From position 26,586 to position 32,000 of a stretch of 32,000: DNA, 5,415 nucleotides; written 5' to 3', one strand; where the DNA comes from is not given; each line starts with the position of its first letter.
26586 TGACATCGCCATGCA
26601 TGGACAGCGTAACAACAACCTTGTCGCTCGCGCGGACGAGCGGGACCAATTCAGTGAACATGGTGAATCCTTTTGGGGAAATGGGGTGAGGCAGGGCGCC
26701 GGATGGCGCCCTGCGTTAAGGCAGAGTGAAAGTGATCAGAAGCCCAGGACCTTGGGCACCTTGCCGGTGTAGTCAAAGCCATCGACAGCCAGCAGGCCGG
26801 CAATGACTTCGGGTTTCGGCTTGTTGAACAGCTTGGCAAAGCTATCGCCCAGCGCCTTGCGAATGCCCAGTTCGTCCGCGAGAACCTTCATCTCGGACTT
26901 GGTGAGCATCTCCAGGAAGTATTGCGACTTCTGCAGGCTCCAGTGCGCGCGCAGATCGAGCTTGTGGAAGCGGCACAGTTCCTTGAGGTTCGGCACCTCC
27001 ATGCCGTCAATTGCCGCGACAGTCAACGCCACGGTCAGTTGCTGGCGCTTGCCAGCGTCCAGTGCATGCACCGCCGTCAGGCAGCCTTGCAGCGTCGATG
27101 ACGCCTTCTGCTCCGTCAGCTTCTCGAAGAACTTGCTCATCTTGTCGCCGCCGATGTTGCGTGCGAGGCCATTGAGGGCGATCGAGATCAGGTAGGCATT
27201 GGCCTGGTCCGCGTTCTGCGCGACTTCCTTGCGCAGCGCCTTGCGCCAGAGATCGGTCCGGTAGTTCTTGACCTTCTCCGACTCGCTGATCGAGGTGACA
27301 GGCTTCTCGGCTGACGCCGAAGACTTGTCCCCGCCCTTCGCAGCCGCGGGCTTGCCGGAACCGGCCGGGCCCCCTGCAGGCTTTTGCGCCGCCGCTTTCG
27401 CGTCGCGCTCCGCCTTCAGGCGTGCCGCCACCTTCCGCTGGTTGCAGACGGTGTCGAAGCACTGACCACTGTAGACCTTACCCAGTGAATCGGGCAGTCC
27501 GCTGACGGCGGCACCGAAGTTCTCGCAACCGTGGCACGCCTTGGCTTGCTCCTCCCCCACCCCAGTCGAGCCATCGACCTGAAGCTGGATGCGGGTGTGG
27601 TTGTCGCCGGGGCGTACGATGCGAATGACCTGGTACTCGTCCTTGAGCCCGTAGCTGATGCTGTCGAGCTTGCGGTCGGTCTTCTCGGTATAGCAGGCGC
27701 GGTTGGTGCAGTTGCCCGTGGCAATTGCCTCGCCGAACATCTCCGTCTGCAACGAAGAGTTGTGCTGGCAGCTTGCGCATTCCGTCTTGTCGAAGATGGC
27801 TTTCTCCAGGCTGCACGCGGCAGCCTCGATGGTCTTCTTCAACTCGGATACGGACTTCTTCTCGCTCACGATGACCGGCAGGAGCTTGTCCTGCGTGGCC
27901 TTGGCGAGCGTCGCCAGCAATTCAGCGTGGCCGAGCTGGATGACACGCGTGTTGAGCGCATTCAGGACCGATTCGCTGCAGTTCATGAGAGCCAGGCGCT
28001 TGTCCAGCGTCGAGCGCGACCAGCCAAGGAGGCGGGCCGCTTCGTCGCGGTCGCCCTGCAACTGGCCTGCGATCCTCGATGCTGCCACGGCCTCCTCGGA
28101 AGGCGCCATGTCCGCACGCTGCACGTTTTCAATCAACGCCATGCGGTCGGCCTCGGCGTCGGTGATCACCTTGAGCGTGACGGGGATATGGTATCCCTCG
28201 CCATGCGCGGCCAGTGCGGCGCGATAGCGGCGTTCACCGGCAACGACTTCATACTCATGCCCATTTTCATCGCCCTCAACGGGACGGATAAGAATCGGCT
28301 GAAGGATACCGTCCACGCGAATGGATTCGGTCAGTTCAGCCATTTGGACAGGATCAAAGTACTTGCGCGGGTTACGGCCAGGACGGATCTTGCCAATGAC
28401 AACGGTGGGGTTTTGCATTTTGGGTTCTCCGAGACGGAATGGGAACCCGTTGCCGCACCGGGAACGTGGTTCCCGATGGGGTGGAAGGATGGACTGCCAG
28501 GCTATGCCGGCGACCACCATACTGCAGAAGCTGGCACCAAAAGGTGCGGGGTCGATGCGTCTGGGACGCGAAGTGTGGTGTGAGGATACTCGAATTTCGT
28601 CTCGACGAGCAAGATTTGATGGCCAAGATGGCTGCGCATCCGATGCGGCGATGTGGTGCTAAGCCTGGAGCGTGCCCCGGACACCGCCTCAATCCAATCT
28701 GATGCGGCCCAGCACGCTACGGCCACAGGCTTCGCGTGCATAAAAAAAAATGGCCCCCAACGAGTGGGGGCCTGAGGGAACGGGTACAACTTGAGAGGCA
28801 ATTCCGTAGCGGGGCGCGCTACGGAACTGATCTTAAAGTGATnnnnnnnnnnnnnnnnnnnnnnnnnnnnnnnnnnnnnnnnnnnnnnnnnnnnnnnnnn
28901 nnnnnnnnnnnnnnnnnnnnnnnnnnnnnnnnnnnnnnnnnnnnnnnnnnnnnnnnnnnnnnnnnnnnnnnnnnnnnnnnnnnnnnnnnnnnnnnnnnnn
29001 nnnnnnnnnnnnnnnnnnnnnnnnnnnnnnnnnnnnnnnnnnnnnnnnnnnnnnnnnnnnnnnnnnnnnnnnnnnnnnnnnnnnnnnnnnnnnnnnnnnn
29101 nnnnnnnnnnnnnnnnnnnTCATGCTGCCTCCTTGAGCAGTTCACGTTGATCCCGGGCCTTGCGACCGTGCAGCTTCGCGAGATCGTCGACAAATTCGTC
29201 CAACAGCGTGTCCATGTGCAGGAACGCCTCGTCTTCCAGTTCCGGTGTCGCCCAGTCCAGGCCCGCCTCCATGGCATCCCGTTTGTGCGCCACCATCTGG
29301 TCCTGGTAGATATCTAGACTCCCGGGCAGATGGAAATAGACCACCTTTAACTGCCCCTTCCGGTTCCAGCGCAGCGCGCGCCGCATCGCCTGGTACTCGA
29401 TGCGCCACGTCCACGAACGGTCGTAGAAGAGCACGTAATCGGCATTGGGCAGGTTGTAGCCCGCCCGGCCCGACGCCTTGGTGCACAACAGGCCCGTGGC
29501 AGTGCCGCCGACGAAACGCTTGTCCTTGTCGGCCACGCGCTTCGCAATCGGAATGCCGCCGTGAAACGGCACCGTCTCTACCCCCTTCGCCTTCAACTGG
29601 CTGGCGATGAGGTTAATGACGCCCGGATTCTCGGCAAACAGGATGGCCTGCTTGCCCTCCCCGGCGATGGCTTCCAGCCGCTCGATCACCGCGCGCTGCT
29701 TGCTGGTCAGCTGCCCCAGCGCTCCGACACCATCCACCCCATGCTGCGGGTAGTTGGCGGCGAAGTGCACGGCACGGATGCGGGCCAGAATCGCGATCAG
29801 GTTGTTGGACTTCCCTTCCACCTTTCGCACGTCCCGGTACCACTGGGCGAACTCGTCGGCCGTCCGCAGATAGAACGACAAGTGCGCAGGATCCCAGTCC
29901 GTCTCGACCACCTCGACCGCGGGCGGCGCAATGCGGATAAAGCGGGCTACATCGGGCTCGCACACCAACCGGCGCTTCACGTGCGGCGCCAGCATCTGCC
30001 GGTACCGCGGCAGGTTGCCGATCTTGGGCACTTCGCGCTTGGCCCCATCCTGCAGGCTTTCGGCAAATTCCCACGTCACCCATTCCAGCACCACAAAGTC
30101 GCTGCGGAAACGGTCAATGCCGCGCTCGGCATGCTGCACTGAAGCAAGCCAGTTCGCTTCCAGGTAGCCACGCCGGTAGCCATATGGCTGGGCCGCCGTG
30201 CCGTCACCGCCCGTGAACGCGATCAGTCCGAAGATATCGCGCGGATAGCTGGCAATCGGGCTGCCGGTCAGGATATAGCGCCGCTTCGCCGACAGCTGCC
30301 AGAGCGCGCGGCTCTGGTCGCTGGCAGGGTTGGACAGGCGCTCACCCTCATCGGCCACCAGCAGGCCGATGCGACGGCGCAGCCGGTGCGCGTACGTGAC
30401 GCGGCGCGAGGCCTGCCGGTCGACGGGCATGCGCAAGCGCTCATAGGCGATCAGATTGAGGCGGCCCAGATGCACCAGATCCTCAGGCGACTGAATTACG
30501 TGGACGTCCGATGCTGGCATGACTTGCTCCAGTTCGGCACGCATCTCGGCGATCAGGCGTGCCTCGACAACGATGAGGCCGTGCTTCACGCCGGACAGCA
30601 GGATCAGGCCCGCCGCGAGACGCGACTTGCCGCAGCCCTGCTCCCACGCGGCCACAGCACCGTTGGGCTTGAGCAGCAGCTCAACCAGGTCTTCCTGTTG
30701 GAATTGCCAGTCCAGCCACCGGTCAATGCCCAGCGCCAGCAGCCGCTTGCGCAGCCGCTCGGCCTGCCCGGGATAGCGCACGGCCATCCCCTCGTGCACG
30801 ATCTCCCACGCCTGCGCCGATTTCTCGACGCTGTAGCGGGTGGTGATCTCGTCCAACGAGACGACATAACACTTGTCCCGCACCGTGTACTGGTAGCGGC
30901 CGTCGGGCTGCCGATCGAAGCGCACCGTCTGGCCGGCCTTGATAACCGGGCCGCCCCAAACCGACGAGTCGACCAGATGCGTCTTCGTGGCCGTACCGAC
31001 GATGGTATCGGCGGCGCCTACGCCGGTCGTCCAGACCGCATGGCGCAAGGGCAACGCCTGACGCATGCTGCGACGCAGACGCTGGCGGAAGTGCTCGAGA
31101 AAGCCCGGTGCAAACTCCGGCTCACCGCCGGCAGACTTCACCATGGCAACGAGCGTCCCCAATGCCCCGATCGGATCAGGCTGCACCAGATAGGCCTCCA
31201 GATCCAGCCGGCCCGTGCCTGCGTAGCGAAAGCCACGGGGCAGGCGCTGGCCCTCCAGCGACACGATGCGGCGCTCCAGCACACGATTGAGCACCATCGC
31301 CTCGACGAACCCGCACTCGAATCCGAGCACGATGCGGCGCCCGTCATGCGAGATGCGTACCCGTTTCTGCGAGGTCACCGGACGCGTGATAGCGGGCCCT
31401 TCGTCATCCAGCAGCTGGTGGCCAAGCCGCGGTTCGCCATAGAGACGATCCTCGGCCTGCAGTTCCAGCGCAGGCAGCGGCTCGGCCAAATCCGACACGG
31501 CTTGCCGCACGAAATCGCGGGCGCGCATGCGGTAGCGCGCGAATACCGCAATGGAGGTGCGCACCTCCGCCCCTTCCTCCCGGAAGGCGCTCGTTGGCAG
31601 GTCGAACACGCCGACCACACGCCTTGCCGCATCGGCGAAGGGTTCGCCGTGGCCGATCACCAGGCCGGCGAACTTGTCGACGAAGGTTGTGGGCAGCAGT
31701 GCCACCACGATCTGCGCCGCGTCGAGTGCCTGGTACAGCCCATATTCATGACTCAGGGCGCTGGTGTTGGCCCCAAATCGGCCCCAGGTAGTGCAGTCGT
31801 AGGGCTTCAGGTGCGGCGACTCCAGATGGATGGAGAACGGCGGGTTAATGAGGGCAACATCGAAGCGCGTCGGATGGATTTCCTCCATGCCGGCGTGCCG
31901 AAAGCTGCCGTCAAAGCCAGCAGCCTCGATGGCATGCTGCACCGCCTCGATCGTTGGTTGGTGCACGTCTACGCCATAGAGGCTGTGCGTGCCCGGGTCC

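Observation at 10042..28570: Conserved ~23-nt motif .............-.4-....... repeated six times (plus one degenerate copy), always in the same orientation upstream of minus-strand transcription units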

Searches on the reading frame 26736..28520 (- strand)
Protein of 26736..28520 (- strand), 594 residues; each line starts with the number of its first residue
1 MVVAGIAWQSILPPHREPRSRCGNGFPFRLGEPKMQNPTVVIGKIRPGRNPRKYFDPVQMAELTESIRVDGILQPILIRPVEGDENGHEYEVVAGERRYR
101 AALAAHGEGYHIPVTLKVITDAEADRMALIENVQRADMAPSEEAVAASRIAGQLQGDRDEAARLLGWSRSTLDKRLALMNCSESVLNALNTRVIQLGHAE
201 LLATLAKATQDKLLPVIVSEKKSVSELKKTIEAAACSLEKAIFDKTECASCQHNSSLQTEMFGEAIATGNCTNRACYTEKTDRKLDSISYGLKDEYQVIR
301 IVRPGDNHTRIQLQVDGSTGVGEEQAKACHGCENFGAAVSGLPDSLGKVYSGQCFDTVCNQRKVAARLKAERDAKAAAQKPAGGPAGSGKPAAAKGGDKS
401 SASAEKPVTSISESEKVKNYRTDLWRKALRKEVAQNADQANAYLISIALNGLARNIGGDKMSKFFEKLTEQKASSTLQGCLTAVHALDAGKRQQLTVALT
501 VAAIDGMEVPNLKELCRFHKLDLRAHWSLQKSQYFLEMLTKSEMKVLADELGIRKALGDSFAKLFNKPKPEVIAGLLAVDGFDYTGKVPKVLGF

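Call 9: search_protein_families(library=pfam, proteins=[window:26736-28520:-], max_evalue=0.01)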
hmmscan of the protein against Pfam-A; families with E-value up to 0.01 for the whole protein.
window:26736-28520:- (594 aa): 4 families
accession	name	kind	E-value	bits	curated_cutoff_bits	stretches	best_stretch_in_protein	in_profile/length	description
PF02195.25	ParB_N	-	4.9e-22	78.2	26.3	1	42-134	8-95/95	ParB N-terminal domain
PF17762.8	HTH_ParB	-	4.6e-13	49.6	22.6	1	137-233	2-99/102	ParB HTH domain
PF02954.25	HTH_8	-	1.6e-05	25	22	1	155-176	18-39/42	Bacterial regulatory protein, Fis family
PF20432.4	Xre-like-HTH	-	0.0046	17.7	25.8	0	145-175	13-42/63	Antitoxin Xre-like helix-turn-helix domain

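Call 60: search_dna_similar(query=window:26736-28418:-, collection=plasmids, mode=protein, rows=spread, max_rows=40, max_evalue=1e-20)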
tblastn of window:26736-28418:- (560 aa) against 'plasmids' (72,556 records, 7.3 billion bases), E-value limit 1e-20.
Records with a match: 339; places in all: 341; records where one place covers at least 80% of the query: 79.
Best place of each record, by identity: >=99% 2; 95-99% 1; 90-95% 1; 80-90% 5; 60-80% 13; <60% 317.
By first word of the organism name: Pseudomonas 138; Burkholderia 28; Xanthomonas 23; Cupriavidus 21; Aeromonas 14; Paraburkholderia 10; Vibrio 10; Shewanella 8; Sphingobium 7; Ralstonia 6; and 35 more.
By predicted mobility (MOB-suite, as given by PLSDB): non-mobilizable 172; conjugative 101; mobilizable 66.
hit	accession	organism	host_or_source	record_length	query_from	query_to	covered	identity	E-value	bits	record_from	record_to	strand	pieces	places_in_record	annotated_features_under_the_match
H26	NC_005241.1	Cupriavidus necator H16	-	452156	1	560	100%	100.0%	0e+0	1032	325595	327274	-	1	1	PRTRC system ParB family protein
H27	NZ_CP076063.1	Cupriavidus sp. EM10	Pure-cultured cell,sewage water sludge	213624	1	560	100%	79.6%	0e+0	850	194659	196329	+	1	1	PRTRC system ParB family protein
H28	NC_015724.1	Cupriavidus necator N-1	soil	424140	1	560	100%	70.9%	0e+0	728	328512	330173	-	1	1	PRTRC system ParB family protein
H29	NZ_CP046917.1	Paraburkholderia acidisoli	cell culture,forest soil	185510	1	560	100%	57.7%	0e+0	608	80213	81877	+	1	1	PRTRC system ParB family protein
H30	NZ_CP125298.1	Paraburkholderia sabiae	Mimosa caesalpiniifolia,cell ...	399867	2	560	100%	55.7%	0e+0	577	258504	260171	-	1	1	PRTRC system ParB family protein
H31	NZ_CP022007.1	Burkholderia gladioli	cell culture,gladiolus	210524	1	560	100%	54.1%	6e-180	570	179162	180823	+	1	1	PRTRC system ParB family protein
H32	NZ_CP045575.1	Burkholderia gladioli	Oryza sativa,Cell culture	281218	1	560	100%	53.5%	4e-179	567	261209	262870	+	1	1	PRTRC system ParB family protein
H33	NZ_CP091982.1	Burkholderia vietnamiensis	Homo sapiens,clinical isolate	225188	1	560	100%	52.8%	0e+0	580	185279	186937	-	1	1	PRTRC system ParB family protein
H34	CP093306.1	Ralstonia insidiosa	-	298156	8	532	94%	38.5%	2e-98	335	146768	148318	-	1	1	PRTRC system ParB family protein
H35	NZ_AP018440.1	Undibacterium sp. KW1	-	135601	5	461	82%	34.4%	2e-70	253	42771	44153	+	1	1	PRTRC system ParB family protein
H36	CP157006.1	Methylomonas sp. AM2-LC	-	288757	10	330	57%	39.8%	6e-60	222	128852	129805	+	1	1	record has no annotation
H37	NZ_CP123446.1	Halopseudomonas sp. SMJS2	Pure culture,sediment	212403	8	330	58%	37.9%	9e-54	204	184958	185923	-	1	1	PRTRC system ParB family protein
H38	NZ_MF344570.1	Pseudomonas aeruginosa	-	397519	6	327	57%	37.1%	3e-53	203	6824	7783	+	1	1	PRTRC system ParB family protein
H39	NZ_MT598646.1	Pseudomonas aeruginosa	-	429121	6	327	57%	37.1%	3e-53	203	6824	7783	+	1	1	PRTRC system ParB family protein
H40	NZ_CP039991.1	Pseudomonas aeruginosa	Homo sapiens,bacterial ...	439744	6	327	57%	37.1%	3e-53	203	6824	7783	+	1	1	PRTRC system ParB family protein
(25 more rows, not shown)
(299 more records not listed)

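Call 61: get_annotated_region(hit=H31, flank=9000)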
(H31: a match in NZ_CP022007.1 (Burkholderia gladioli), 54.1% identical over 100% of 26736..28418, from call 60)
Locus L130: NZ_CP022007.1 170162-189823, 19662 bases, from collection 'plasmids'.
description: Burkholderia gladioli pv. gladioli strain KACC 11889 plasmid pls1, complete sequence
organism: Burkholderia gladioli (NCBI taxid 32009)
taxonomy: Bacteria; Pseudomonadota; Betaproteobacteria; Burkholderiales; Burkholderiaceae; Burkholderia; Burkholderia gladioli
host: -; source: cell culture,gladiolus; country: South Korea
typing (MOB-suite, as given by PLSDB): conjugative; replicon rep_cluster_364; relaxase MOBH; mating-pair formation MPF_T
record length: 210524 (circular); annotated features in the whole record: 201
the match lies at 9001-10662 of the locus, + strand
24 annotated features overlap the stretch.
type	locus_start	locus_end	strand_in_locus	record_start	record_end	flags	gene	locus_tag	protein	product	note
CDS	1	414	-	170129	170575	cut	-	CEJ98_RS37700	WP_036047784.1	hypothetical protein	-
CDS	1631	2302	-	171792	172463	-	-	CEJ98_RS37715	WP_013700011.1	Lar family restriction alleviation protein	-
CDS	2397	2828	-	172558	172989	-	-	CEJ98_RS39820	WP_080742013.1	hypothetical protein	-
CDS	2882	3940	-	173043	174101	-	-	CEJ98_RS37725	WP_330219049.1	DUF1173 family protein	-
CDS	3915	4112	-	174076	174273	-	-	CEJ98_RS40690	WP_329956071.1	hypothetical protein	-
CDS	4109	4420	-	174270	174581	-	-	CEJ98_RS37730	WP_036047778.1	hypothetical protein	-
CDS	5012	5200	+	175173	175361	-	-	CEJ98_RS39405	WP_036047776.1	hypothetical protein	-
CDS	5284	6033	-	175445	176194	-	istB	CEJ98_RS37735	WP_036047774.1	IS21-like element ISBmu3 family helper ATPase IstB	-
CDS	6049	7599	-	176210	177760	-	istA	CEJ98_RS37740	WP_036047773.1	IS21-like element ISBmu3 family transposase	GO:0006313 - DNA transposition [Evidence IEA]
CDS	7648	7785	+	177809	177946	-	-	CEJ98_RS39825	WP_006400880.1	hypothetical protein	-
CDS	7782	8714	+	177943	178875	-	-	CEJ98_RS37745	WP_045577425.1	N-6 DNA methylase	GO:0006306 - DNA methylation [Evidence IEA]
CDS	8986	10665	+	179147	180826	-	-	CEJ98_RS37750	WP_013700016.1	PRTRC system ParB family protein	-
CDS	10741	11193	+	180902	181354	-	-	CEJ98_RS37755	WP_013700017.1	PRTRC system protein E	-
CDS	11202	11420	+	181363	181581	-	-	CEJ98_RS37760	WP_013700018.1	PRTRC system protein C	-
CDS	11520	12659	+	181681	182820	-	-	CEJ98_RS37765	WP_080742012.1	PRTRC system protein F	-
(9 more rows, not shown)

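Call 62: get_annotated_region(hit=H34, flank=9000)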
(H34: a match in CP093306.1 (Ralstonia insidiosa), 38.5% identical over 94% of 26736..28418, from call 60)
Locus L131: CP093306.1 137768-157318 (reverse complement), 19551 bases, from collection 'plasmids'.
description: Ralstonia insidiosa strain 15-1563-3 plasmid pB1902, complete sequence
organism: Ralstonia insidiosa (NCBI taxid 190721)
taxonomy: Bacteria; Pseudomonadota; Betaproteobacteria; Burkholderiales; Burkholderiaceae; Ralstonia; Ralstonia insidiosa
host: -; source: -; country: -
typing (MOB-suite, as given by PLSDB): non-mobilizable; mating-pair formation MPF_T
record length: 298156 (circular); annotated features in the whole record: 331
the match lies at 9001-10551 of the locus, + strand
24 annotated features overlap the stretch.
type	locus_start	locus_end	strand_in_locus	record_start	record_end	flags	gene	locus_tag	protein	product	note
CDS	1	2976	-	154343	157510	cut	-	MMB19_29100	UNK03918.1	SNF2-related protein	-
CDS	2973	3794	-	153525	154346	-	-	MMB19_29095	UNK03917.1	hypothetical protein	-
CDS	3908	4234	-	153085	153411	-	-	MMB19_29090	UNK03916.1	hypothetical protein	-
CDS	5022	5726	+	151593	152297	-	-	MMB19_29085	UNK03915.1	hypothetical protein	-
CDS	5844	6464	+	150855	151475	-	-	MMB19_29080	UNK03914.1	hypothetical protein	-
CDS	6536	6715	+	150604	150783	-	-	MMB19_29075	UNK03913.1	hypothetical protein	-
CDS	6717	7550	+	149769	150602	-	-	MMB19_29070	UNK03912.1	hypothetical protein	-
CDS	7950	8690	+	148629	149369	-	-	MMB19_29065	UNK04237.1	A24 family peptidase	-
CDS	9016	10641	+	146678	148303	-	-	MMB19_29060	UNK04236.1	PRTRC system ParB family protein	-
CDS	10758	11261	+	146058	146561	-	-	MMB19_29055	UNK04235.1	PRTRC system protein E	-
CDS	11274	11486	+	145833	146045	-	-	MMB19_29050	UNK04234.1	PRTRC system protein C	-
CDS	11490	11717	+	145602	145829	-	-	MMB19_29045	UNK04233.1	hypothetical protein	-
CDS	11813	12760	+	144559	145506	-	-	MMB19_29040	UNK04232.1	hypothetical protein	-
CDS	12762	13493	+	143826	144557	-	-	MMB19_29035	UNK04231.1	PRTRC system protein B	-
CDS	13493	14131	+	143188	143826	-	-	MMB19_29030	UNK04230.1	PRTRC system protein A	-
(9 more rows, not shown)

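Call 63: get_annotated_region(hit=H35, flank=9000)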
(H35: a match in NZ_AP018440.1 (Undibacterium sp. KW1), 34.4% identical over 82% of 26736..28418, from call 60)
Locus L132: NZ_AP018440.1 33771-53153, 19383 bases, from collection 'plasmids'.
description: Undibacterium sp. KW1 plasmid pUKW01, complete sequence
organism: Undibacterium sp. KW1 (NCBI taxid 2058624)
taxonomy: Bacteria; Pseudomonadota; Betaproteobacteria; Burkholderiales; Oxalobacteraceae; Undibacterium; Undibacterium sp. KW1
host: -; source: -; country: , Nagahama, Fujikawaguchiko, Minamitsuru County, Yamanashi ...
typing (MOB-suite, as given by PLSDB): non-mobilizable
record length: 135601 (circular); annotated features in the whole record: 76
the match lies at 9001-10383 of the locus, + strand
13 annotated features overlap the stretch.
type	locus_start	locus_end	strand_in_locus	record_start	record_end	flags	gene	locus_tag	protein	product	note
CDS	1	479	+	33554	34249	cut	-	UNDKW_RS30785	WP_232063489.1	4'-phosphopantetheinyl transferase superfamily protein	-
CDS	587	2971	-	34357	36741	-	-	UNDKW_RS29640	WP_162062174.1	DEAD/DEAH box helicase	-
CDS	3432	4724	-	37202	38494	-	-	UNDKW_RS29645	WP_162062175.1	HipA domain-containing protein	-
CDS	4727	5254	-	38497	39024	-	-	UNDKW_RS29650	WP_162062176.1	helix-turn-helix domain-containing protein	-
CDS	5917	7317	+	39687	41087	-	-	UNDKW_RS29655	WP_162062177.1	Fic family protein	-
CDS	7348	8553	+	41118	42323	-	-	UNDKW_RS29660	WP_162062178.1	site-specific integrase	GO:0015074 - DNA integration [Evidence IEA]; GO:0006310 - DNA recombination [Evidence IEA]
CDS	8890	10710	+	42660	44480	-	-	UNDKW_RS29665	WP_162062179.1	PRTRC system ParB family protein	-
CDS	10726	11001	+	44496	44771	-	-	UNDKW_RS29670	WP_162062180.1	PRTRC system protein E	-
CDS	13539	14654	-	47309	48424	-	-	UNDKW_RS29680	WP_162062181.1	hypothetical protein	-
CDS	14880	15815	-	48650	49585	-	-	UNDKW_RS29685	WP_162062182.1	ParB/RepB/Spo0J family partition protein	GO:0007059 - chromosome segregation [Evidence IEA]; GO:0000910 - cytokinesis [Evidence IEA]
CDS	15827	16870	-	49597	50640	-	-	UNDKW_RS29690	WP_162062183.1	ParA family protein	-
CDS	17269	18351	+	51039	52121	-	-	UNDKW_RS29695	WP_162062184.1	site-specific integrase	GO:0015074 - DNA integration [Evidence IEA]; GO:0006310 - DNA recombination [Evidence IEA]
CDS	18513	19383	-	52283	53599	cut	-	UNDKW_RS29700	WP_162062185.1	type II toxin-antitoxin system HipA family toxin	-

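Call 64: get_annotated_region(hit=H38, flank=9000)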
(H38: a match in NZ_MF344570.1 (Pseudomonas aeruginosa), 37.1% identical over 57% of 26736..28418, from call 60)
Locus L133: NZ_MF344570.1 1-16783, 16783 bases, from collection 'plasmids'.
description: Pseudomonas aeruginosa strain A681 plasmid pA681-IMP, complete sequence
organism: Pseudomonas aeruginosa (NCBI taxid 287)
taxonomy: Bacteria; Pseudomonadota; Gammaproteobacteria; Pseudomonadales; Pseudomonadaceae; Pseudomonas; Pseudomonas aeruginosa
host: -; source: -; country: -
typing (MOB-suite, as given by PLSDB): non-mobilizable; replicon rep_cluster_1115,rep_cluster_1254; mating-pair formation MPF_I
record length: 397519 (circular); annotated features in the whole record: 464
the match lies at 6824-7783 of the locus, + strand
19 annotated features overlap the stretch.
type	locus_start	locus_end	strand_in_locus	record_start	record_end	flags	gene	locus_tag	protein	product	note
CDS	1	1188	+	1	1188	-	-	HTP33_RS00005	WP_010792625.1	hypothetical protein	-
CDS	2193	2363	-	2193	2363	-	-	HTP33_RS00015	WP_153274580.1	hypothetical protein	-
CDS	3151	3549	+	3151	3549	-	-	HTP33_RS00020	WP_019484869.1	hypothetical protein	-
CDS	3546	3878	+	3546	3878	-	-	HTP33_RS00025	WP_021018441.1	hypothetical protein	-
CDS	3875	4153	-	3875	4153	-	-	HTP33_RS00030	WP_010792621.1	hypothetical protein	-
CDS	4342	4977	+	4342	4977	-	-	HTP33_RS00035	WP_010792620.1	hypothetical protein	-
CDS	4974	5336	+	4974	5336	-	-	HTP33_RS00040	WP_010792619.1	hypothetical protein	-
CDS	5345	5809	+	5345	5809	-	-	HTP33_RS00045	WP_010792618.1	hypothetical protein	-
CDS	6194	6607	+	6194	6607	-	-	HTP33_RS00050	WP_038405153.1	hypothetical protein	-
CDS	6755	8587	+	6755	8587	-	-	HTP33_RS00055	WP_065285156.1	PRTRC system ParB family protein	-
CDS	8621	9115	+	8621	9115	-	-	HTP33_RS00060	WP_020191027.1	PRTRC system protein E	-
CDS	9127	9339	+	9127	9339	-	-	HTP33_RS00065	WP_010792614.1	PRTRC system protein C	-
CDS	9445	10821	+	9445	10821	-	-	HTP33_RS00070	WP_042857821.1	hypothetical protein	-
CDS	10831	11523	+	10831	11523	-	-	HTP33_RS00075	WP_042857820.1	hypothetical protein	-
CDS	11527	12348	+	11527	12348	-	-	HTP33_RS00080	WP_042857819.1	PRTRC system ThiF family protein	-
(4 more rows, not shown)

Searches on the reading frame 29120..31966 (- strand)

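Call 9: search_protein_families(library=pfam, proteins=[window:29120-31966:-], max_evalue=0.01)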
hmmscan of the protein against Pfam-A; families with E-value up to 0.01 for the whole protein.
window:29120-31966:- (948 aa): 2 families
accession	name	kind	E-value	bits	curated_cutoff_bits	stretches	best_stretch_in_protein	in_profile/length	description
PF00271.37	Helicase_C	-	3.9e-09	37.2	23.5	1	764-868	10-110/110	Helicase conserved C-terminal domain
PF00176.29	SNF2-rel_dom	-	1.7e-08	34.4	24.9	1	503-585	106-178/290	SNF2-related domain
